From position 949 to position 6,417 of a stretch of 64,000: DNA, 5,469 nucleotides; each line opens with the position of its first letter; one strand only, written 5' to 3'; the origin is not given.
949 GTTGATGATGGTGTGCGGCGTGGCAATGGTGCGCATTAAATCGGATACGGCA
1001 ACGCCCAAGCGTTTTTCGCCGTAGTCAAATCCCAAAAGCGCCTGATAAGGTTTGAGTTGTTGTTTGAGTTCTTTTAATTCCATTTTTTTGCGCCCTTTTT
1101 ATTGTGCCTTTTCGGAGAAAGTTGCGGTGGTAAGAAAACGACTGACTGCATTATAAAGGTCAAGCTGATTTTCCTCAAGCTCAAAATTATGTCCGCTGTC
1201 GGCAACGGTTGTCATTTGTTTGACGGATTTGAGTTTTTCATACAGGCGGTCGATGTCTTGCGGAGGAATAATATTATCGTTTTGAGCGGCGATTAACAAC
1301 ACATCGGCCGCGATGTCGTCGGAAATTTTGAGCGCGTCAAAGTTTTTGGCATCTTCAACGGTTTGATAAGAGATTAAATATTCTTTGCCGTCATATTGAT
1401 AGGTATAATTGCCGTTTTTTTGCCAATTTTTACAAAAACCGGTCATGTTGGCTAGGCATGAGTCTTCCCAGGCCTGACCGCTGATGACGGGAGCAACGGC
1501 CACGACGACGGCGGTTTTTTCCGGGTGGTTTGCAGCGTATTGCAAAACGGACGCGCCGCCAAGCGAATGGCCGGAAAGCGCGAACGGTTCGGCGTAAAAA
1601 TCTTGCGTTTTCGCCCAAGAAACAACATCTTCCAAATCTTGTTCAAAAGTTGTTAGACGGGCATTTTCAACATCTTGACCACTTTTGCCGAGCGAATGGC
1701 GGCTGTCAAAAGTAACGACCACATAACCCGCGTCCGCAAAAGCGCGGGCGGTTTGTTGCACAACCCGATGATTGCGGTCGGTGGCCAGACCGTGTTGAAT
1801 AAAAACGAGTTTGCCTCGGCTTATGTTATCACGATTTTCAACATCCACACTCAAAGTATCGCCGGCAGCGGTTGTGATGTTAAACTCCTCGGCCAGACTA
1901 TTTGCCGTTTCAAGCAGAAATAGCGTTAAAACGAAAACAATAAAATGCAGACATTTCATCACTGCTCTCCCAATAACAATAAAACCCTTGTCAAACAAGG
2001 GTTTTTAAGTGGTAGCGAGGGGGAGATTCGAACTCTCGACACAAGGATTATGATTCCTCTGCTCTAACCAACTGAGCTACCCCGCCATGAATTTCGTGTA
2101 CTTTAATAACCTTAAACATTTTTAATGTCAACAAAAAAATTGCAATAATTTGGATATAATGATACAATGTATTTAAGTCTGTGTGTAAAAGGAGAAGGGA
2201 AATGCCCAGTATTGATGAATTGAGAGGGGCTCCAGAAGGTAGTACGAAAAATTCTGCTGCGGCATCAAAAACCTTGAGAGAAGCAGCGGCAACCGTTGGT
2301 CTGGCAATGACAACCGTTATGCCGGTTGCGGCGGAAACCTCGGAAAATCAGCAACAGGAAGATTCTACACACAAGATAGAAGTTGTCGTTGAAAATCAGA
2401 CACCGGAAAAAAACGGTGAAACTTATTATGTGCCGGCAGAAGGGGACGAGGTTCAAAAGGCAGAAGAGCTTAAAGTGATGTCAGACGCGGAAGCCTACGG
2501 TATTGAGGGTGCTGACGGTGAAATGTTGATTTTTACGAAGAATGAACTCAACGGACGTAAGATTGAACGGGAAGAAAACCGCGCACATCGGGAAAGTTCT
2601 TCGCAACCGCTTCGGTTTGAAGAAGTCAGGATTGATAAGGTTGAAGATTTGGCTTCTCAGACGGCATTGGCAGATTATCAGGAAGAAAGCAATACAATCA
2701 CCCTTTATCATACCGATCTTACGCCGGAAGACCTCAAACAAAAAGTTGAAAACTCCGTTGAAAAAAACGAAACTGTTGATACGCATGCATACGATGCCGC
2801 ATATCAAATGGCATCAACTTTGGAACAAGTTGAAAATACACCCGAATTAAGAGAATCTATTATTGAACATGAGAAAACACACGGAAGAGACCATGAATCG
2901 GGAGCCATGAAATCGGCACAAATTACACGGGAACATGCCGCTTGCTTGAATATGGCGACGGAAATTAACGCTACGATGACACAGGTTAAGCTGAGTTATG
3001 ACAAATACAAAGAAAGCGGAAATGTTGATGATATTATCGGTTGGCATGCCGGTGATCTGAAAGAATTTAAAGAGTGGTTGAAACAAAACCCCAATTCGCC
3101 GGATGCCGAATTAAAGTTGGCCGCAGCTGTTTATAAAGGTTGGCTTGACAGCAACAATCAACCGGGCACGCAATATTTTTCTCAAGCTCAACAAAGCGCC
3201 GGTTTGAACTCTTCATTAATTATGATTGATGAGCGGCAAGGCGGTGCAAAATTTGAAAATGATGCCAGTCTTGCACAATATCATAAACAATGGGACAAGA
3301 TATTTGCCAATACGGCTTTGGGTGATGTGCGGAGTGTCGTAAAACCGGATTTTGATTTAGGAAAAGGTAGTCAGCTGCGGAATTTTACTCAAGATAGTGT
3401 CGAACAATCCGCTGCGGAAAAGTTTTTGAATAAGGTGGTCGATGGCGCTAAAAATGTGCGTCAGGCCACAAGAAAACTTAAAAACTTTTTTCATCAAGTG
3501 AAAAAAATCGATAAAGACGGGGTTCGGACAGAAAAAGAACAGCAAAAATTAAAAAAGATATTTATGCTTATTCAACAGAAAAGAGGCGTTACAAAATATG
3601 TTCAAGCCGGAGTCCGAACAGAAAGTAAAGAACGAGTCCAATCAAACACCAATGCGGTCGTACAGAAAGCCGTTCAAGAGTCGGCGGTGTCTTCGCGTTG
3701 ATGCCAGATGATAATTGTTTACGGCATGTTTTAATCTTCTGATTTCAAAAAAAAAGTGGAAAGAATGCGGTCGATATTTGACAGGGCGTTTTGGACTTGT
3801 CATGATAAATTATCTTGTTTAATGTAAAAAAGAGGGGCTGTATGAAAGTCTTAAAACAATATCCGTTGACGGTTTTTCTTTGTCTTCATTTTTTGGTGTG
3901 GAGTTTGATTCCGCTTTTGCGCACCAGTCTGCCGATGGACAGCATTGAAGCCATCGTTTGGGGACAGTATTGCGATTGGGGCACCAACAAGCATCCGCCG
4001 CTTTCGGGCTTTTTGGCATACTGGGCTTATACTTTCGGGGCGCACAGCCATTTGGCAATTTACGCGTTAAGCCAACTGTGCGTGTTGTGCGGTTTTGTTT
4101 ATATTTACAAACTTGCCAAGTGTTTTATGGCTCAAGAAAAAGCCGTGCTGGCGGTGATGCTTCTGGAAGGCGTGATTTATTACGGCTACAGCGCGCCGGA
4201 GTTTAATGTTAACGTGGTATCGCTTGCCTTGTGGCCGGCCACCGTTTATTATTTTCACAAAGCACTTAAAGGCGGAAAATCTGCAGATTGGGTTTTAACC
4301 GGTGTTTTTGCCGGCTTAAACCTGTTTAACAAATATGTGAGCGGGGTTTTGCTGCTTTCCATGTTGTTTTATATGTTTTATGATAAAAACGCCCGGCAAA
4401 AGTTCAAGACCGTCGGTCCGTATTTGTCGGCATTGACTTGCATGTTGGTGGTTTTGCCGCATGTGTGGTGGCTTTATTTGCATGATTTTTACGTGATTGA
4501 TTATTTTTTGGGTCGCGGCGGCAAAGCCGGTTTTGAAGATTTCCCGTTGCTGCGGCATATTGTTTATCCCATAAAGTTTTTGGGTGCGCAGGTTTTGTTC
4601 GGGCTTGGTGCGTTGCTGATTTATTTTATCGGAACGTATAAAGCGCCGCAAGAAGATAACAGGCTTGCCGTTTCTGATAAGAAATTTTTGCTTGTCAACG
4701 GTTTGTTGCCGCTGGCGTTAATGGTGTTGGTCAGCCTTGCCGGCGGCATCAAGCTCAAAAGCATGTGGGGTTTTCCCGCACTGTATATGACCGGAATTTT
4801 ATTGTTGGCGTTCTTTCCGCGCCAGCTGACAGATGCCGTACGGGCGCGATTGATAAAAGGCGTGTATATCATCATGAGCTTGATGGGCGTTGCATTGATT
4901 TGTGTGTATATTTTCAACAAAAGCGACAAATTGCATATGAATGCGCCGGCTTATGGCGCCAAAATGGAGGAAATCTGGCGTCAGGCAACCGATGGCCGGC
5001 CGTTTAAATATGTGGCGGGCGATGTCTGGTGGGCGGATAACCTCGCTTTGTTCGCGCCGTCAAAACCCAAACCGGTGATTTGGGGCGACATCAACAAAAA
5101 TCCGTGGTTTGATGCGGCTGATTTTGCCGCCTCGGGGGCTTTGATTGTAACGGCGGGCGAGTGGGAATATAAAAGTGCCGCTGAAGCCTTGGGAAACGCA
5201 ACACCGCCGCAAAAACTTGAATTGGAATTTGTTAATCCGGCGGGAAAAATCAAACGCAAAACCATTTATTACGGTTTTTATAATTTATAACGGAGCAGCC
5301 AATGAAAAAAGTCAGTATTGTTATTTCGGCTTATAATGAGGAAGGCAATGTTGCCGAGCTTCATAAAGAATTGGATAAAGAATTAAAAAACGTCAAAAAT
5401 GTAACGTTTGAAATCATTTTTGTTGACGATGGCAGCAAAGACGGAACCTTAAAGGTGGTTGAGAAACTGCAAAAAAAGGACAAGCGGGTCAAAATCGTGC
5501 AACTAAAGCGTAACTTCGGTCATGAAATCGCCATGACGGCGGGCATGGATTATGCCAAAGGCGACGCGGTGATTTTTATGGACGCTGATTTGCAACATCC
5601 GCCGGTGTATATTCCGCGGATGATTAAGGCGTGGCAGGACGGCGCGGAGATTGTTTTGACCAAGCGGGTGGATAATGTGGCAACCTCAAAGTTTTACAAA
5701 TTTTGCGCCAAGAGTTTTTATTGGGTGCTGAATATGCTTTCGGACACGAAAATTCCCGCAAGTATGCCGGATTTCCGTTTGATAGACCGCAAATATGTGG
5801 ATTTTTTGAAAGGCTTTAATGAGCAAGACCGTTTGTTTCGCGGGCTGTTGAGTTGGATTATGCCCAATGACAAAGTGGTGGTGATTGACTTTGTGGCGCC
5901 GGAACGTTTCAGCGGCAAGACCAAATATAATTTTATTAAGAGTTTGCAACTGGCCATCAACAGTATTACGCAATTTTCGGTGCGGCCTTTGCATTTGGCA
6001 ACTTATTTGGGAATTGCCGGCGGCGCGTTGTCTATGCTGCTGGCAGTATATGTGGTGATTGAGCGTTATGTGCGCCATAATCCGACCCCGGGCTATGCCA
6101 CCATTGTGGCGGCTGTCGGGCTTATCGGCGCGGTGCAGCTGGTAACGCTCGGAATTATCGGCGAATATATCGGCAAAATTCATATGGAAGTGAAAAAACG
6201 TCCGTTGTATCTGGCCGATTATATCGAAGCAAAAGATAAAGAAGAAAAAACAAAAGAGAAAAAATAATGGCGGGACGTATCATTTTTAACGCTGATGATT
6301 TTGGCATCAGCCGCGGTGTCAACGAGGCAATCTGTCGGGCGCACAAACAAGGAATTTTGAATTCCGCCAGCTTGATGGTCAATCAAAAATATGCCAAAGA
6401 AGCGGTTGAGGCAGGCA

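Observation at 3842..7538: Lgm/Flm-like lipid A aminosugar-modification module with the deacetylase fused to a GtrA-like membrane domain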

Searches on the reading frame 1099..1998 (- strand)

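Call 4: search_protein_families(library=pfam, proteins=[window:1099-1998:-], max_evalue=0.01)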
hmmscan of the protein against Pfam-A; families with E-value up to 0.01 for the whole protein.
window:1099-1998:- (299 aa): 17 families
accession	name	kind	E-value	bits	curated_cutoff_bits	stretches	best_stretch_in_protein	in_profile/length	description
PF12146.15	Hydrolase_4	-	1.6e-19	70.6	27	1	63-178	5-123/239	Serine aminopeptidase, S33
PF00561.26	Abhydrolase_1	-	1e-15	58.5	25.8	2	64-173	2-108/245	alpha/beta hydrolase fold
PF00326.27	Peptidase_S9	-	2.7e-15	56.9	22.6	1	82-291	5-208/213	Prolyl oligopeptidase family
PF02129.25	Peptidase_S15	-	8.1e-12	45.8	23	1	79-176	38-134/262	X-Pro dipeptidyl-peptidase (S15 family)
PF12697.13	Abhydrolase_6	-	1.6e-08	35.9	26.3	1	65-275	2-209/217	Alpha/beta hydrolase family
PF01738.24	DLH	-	6.6e-07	29.6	21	0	80-166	30-126/217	Dienelactone hydrolase family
PF00756.26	Esterase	-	3.7e-06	27.3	22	1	63-195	25-168/251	Putative esterase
PF20408.4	Abhydrolase_11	-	5.7e-06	26.6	27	1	64-166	4-104/193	Alpha/beta hydrolase domain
PF08386.16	Abhydrolase_4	-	9.7e-05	22.9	21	1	226-294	30-96/103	TAP-like protein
PF12740.14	PETase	-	0.00024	21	28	0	85-179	75-166/263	PET hydrolase-like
PF12695.13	Abhydrolase_5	-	0.00052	20.3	27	0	137-169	57-90/164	Alpha/beta hydrolase family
PF10142.15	PhoPQ_related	-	0.00097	18.4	20.3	1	129-276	164-308/367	PhoPQ-activated pathogenicity-related protein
PF08538.16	DUF1749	-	0.0016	18.1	24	1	49-170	18-142/299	Protein of unknown function (DUF1749)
PF02273.21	Acyl_transf_2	-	0.0017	18.1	20.3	1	61-133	29-99/294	Acyl transferase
PF06821.19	Ser_hydrolase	-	0.0032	17.8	22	0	131-270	49-153/172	Serine hydrolase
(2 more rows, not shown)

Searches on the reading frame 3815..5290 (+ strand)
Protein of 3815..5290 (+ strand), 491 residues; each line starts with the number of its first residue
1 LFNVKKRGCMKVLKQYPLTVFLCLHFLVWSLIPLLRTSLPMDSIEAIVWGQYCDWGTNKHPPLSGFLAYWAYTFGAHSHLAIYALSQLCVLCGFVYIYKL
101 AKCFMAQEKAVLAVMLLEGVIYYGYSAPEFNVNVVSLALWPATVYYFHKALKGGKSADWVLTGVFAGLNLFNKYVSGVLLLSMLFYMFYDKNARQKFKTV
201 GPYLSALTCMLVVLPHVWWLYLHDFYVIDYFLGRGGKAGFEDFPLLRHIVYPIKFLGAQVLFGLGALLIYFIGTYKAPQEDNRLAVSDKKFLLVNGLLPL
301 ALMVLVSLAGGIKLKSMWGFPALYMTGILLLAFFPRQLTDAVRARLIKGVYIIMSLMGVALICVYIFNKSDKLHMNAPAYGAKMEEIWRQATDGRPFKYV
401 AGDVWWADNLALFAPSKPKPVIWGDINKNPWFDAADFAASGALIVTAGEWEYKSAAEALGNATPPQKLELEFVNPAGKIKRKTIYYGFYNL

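Call 4: search_protein_families(library=pfam, proteins=[window:3815-5290:+], max_evalue=0.01)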
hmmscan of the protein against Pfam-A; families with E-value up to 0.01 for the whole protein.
window:3815-5290:+ (491 aa): 1 family
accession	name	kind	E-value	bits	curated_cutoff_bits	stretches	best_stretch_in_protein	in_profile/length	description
PF13231.12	PMT_2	-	1.3e-32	113.7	26.1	1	59-219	1-160/160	Dolichyl-phosphate-mannose-protein mannosyltransferase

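Call 5: search_protein_families(library=ncbifam, proteins=[window:3815-5290:+], max_evalue=0.01)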
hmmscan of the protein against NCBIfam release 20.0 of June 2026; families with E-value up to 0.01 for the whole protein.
window:3815-5290:+ (491 aa): 0 families

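Call 8: search_solved_structures(query=window:3842-5290:+, max_evalue=1, show_alignments=2)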
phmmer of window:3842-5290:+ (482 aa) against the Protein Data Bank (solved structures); distinct sequences matched with E-value up to 1: 0.

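Call 30: find_homologous_proteins(query=window:3842-5290:+, max_evalue=0.00001)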
Query window:3842-5290:+ (482 aa): 263 proteins with E <= 0.00001 among 8000 candidates; the best 120 are listed.
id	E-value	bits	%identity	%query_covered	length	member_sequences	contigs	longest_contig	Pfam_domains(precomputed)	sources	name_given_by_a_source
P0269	0.0e+0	1075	97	100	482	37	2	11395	PF13231.13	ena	-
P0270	1.4e-268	910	80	100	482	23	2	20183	PF13231.13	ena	-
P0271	8.3e-255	864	78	100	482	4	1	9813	PF13231.13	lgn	-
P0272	2.7e-233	793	71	100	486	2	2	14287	PF13231.13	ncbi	-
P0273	2.8e-224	764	69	100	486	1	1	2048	PF13231.13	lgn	-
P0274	1.7e-223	761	68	100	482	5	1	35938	PF13231.13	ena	-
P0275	2.6e-223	760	67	100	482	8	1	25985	PF13231.13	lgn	-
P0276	3.8e-223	760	68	100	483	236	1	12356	PF13231.13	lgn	-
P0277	5.0e-221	753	67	100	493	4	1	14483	PF13231.13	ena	-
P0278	2.1e-220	751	66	100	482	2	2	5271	PF13231.13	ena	-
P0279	2.2e-220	751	67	100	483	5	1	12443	PF13231.13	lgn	-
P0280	6.3e-220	749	67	100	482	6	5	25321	PF13231.13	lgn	-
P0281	8.1e-220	749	66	100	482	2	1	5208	PF13231.13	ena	-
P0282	1.1e-219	748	65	100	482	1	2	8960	PF13231.13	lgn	-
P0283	1.7e-218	744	66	100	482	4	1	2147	PF13231.13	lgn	-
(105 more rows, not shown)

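Call 35: search_solved_structures(query=A1, max_evalue=10, show_alignments=3)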
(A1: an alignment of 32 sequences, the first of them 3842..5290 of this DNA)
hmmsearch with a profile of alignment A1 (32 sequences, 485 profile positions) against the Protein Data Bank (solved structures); distinct sequences matched with E-value up to 10: 1.
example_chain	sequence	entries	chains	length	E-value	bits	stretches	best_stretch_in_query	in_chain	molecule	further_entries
1lsh_B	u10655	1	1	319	1.6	10.5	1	7-45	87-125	LIPOVITELLIN (LV-2)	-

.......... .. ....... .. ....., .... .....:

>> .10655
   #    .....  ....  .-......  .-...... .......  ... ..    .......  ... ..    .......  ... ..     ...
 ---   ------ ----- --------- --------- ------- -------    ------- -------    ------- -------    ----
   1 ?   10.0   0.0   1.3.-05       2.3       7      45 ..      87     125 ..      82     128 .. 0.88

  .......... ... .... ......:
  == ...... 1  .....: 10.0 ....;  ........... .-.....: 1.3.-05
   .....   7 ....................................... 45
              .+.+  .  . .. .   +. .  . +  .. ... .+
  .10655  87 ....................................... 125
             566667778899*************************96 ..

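Call 41: predict_structure(alignment_id=A1)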
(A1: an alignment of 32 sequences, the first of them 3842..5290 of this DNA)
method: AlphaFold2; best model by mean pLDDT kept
length: 482 residues; sequences in the alignment: 32
mean_pLDDT: 90.7   pTM: 0.90
mean pLDDT of the five models: 90.7, 90.7, 89.7, 89.4, 89.0
residues with pLDDT >= 90: 357; 70-90: 104; 50-70: 21; < 50: 0
segments of 3 or more residues with pLDDT < 50: none
pLDDT, mean of each block of 10 residues (from residue 1): 83 95 91 91 82 89 94 94 96 96 95 69 88 96 93 96 86 95 94 96 92 83 60 86 90 93 94 90 95 91 75 87 94 94 94 93 92 97 94 93 96 88 92 95 92 95 93 96 87
secondary structure, 60 per line:
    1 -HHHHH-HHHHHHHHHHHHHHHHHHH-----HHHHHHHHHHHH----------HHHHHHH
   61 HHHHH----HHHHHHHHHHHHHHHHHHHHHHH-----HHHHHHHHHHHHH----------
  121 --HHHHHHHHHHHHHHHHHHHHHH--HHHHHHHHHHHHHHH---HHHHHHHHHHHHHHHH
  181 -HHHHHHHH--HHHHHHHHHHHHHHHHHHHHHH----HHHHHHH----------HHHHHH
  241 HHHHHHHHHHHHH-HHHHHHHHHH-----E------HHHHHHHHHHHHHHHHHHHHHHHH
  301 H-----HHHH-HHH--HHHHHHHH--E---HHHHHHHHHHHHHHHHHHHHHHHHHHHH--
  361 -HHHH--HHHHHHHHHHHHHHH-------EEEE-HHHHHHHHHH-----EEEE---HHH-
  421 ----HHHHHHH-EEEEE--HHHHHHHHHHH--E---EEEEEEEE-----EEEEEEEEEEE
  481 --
elements in order: H2-6 H8-26 H32-43 H54-65 H70-92 H98-110 H123-144 H147-161 H165-180 H182-189 H192-213 H218-224 H235-253 H255-264 H277-301 H307-310 H317-324 H331-358 H362-365 H368-382 E390-393 H395-404 E410-413 H425-431 E433-437 H440-450 E457-464 E470-480

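Call 45: fold_search(model_id=the predicted structure, library=pdb)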
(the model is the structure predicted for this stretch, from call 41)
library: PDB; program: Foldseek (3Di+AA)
matches with E <= 10: 507; with E <= 0.001: 22
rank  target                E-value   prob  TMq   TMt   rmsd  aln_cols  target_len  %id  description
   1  5f15                  5.2e-07  1.00  0.64  0.58   7.8       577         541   12  Crystal Structure of ArnT from Cupriavidus metallidurans bound to Undecaprenyl phosphate (released 2016-02-17)
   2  5ezm                  4.6e-06  1.00  0.61  0.56   9.5       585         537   12  Crystal Structure of ArnT from Cupriavidus metallidurans in the apo state (released 2016-02-17)
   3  9s6t_A                4.6e-06  1.00  0.47  0.48   9.0       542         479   12  Ternary cryo-EM structure of chicken ALG12 with Dol25-PP-GlcNAc2Man7, Dol25-P-Man, and Fab (released 2026-03-18)
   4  9s6u_A                2.0e-05  1.00  0.45  0.41  11.7       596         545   11  Ternary cryo-EM structure of human ALG9 with Dol25-PP-GlcNAc2Man8, Dol25-P-Man and Fab (released 2026-03-18)
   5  9s6s_A                2.8e-05  1.00  0.42  0.38  12.1       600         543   12  Ternary cryo-EM structure of human ALG9 with Dol25-PP-GlcNAc2Man6, Dol25-P-Man and Fab (released 2026-03-18)
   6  6ezn_F                4.3e-05  1.00  0.52  0.41  13.7       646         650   11  Cryo-EM structure of the yeast oligosaccharyltransferase (OST) complex (released 2018-01-17)
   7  9n9j_I                5.7e-05  1.00  0.42  0.32  18.1       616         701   11  Structure of a GRP94 folding intermediate engaged with a CCDC134- and FKBP11-bound secretory translocon (released 2025-11-19)
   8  6c26_A                6.5e-05  1.00  0.49  0.39  13.7       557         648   13  The Cryo-EM structure of a eukaryotic oligosaccharyl transferase complex (released 2018-01-31)
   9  3rce_A                8.0e-05  1.00  0.52  0.39  16.5       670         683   12  Bacterial oligosaccharyltransferase PglB (released 2011-06-15)
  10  3waj                  8.7e-05  1.00  0.47  0.31  14.7       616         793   13  Crystal structure of the Archaeoglobus fulgidus oligosaccharyltransferase (O29867_ARCFU) complex with Zn and sulfate (released 2013-10-30)
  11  7oci_F                9.5e-05  1.00  0.49  0.39  12.8       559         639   11  Cryo-EM structure of yeast Ost6p containing oligosaccharyltransferase complex (released 2022-02-16)
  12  5gmy_A                1.1e-04  1.00  0.44  0.28  17.9       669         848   12  Crystal structure of the Archaeoglobus fulgidus oligosaccharyltransferase (O29867_ARCFU) tethered with an acceptor pep (released 2017-02-01)
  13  8age_A                1.6e-04  1.00  0.47  0.38  12.6       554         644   11  Structure of yeast oligosaccharylransferase complex with acceptor peptide bound (released 2022-12-07)
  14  6s7t_A                1.6e-04  1.00  0.46  0.34  15.0       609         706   10  Cryo-EM structure of human oligosaccharyltransferase complex OST-B (released 2019-12-18)
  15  8pn9_A                1.7e-04  1.00  0.50  0.39  13.5       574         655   11  Structure of human oligosaccharyltransferase OST-A complex bound to NGI-1 (released 2024-05-08)
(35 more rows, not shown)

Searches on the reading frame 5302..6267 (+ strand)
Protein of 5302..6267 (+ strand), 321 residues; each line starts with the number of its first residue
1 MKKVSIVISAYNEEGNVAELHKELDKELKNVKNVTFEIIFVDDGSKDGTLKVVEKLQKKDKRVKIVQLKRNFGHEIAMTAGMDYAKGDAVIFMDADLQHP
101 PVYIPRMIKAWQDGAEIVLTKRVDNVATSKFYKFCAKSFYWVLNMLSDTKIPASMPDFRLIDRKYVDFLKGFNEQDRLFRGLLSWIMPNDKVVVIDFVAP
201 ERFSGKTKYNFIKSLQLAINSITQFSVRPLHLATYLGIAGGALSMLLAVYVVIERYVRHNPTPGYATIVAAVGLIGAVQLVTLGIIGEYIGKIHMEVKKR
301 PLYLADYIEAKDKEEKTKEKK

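Call 4: search_protein_families(library=pfam, proteins=[window:5302-6267:+], max_evalue=0.01)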
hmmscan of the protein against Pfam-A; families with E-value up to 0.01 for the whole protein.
window:5302-6267:+ (321 aa): 4 families
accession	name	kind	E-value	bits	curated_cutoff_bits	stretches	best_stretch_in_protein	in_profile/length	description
PF00535.33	Glycos_transf_2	-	3.8e-34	118.5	23.3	1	5-166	1-164/168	Glycosyl transferase family 2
PF10111.15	Glyco_tranf_2_2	-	4.7e-08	33.3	27.3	1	5-98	1-93/276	Glycosyltransferase like family 2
PF13641.12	Glyco_tranf_2_3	-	8.7e-06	26.4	27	1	4-118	3-119/230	Glycosyltransferase like family 2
PF13704.12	Glyco_tranf_2_4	-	0.0018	19.2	27.5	1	37-96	21-81/98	Glycosyl transferase family 2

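Call 5: search_protein_families(library=ncbifam, proteins=[window:5302-6267:+], max_evalue=0.01)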
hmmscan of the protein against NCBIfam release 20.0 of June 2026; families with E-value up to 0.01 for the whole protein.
window:5302-6267:+ (321 aa): 26 families (the best 25 are shown)
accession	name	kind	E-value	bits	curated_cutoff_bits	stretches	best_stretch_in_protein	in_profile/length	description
NF047588.1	GlcsyltransPgfSStrep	equivalog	9e-83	278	500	1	3-306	2-303/308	glycosyltransferase PgfS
NF007986.1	PRK10714.1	equivalog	1.6e-43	148.9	529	1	1-306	5-309/316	undecaprenyl-phosphate 4-deoxy-4-formamido-L-arabinose transferase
TIGR03937.1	PgaC_IcaA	equivalog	9.5e-18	64.3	422.3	1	2-97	45-136/407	poly-beta-1,6-N-acetyl-D-glucosamine synthase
NF041875.1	EPS_EpsD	equivalog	6.4e-15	55.4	370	1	4-120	1-113/325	exopolysaccharide biosynthesis glycosyltransferase EpsD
NF007482.0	PRK10073.1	equivalog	1.9e-13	50.1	423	1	2-105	6-105/334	glycosyltransferase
TIGR04283.1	glyco_like_mftF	equivalog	9.5e-13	48.2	182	1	4-117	1-103/221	TIGR04283 family arsenosugar biosynthesis glycosyltransferase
NF047683.1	TeichurnBiosyTuaG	equivalog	1.5e-12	47.7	400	1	3-99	7-99/252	teichuronic acid biosynthesis protein TuaG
TIGR04182.1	glyco_TIGR04182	equivalog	5.4e-12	45.7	325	1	3-299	1-291/293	S-layer glycoprotein N-glycosyltransferase AglJ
NF010496.0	PRK13915.1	equivalog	1.2e-10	41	262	1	2-121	31-152/307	glucosyl-3-phosphoglycerate synthase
NF050050.1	ProtGlycPglI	equivalog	1.4e-10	41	500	1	1-120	1-117/306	GalNAc(5)-diNAcBac-PP-undecaprenol beta-1,3-glucosyltransferase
NF038302.1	EPS_HpsE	equivalog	2e-10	40.1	300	1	4-97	3-97/307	hormogonium polysaccharide biosynthesis glycosyltransferase HpsE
NF041394.1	GtaseAglG_Halo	equivalog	2e-09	37.2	440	1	3-144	2-140/304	glucosyl-dolichyl phosphate glucuronosyltransferase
TIGR03965.1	mycofact_glyco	equivalog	2.1e-09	36.8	280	1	2-114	74-182/467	mycofactocin biosynthesis glycosyltransferase MftF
TIGR04009.1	wcaE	equivalog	9e-09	35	369.2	1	4-144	3-141/248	colanic acid biosynthesis glycosyltransferase WcaE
NF058614.1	PPMAGASynPpgS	equivalog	1.3e-07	31.3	370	1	4-125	2-116/226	polyprenyl-phospho-N-acetylgalactosaminyl synthase PpgS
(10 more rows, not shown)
